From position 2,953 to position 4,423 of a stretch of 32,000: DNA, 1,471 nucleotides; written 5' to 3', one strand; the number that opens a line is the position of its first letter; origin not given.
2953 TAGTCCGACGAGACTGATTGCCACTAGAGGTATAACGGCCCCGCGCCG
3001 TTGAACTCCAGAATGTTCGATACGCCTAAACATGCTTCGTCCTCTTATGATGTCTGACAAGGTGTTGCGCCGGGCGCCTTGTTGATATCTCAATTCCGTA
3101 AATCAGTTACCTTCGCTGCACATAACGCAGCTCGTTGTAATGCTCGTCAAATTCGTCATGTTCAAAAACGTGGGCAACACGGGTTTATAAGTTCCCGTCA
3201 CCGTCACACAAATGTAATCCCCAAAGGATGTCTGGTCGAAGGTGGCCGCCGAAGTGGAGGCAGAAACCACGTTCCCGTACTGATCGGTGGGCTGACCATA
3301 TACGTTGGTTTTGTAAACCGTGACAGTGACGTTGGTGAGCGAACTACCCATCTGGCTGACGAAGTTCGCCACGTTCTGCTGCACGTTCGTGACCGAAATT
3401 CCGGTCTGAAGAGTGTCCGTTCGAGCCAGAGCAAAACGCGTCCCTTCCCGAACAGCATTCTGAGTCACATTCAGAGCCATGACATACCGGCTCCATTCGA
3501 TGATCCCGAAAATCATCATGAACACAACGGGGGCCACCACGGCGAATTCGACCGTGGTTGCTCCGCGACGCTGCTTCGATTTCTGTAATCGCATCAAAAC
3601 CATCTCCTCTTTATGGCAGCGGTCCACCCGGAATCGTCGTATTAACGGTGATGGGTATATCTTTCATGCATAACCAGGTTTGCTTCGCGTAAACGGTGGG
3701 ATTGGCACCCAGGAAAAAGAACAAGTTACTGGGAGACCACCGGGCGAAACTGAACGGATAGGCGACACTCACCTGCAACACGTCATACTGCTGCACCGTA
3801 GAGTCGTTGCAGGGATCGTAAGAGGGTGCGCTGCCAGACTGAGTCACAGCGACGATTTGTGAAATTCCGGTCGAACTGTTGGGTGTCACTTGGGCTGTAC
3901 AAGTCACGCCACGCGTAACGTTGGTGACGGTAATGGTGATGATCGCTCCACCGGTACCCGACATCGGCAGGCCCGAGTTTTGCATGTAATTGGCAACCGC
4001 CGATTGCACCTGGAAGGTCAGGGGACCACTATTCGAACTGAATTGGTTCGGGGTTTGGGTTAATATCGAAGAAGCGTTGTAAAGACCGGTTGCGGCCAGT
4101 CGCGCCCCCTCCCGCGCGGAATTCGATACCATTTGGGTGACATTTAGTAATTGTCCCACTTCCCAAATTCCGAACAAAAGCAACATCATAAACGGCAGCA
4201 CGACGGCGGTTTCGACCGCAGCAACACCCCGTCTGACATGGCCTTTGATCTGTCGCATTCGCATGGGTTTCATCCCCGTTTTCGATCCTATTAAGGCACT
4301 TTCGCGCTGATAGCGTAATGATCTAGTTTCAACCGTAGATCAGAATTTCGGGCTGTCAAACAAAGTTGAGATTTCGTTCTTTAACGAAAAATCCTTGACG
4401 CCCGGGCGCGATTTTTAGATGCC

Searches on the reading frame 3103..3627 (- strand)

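Call 4: search_protein_families(library=pfam, proteins=[window:3103-3627:-], max_evalue=0.01)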
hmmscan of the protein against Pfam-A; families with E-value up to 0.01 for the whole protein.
window:3103-3627:- (174 aa): 1 family
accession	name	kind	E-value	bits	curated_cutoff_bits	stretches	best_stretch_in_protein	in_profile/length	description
PF07811.17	TadE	-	7.8e-17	61.6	22.9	1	22-64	1-43/43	TadE-like protein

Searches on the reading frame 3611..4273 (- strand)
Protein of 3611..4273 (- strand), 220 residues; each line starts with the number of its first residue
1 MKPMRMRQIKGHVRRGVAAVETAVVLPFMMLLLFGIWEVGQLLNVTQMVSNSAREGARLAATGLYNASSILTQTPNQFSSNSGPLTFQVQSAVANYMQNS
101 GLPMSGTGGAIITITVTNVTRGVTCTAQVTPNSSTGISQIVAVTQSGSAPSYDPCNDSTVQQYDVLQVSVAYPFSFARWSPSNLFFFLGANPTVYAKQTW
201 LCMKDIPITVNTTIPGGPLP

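Call 4: search_protein_families(library=pfam, proteins=[window:3611-4273:-], max_evalue=0.01)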
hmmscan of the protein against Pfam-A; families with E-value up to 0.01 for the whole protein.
window:3611-4273:- (220 aa): 1 family
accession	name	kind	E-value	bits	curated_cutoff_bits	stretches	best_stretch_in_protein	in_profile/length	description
PF07811.17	TadE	-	2.7e-14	53.4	22.9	1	16-58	1-43/43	TadE-like protein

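Call 74: list_cluster_members(proteins=[P0392, window:3611-4273:-, window:8569-9738:+])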
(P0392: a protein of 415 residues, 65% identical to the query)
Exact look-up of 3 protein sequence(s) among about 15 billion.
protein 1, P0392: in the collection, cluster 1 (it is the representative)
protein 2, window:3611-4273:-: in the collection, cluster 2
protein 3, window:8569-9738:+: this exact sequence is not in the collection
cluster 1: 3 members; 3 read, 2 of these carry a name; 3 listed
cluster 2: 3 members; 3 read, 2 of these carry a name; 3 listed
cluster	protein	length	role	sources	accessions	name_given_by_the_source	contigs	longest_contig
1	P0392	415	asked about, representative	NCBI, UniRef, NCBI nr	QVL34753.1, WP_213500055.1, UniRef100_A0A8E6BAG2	pyridoxal phosphate-dependent aminotransferase family protein [Telmatocola sphagniphila] | Pyridoxal phosphate-dependent aminotransferase family protein n=1 Tax=Telmatocola ...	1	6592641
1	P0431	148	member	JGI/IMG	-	7-keto-8-aminopelargonate synthetase-like enzyme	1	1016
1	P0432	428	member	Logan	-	-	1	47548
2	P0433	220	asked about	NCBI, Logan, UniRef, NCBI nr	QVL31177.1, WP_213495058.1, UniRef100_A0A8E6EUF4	pilus assembly protein [Telmatocola sphagniphila] | Pilus assembly protein n=1 Tax=Telmatocola sphagniphila TaxID=1123043 ... | TadE/TadG family type IV pilus assembly protein [Telmatocola sphagniphila]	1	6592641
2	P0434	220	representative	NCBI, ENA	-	-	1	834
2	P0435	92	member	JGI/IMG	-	hypothetical protein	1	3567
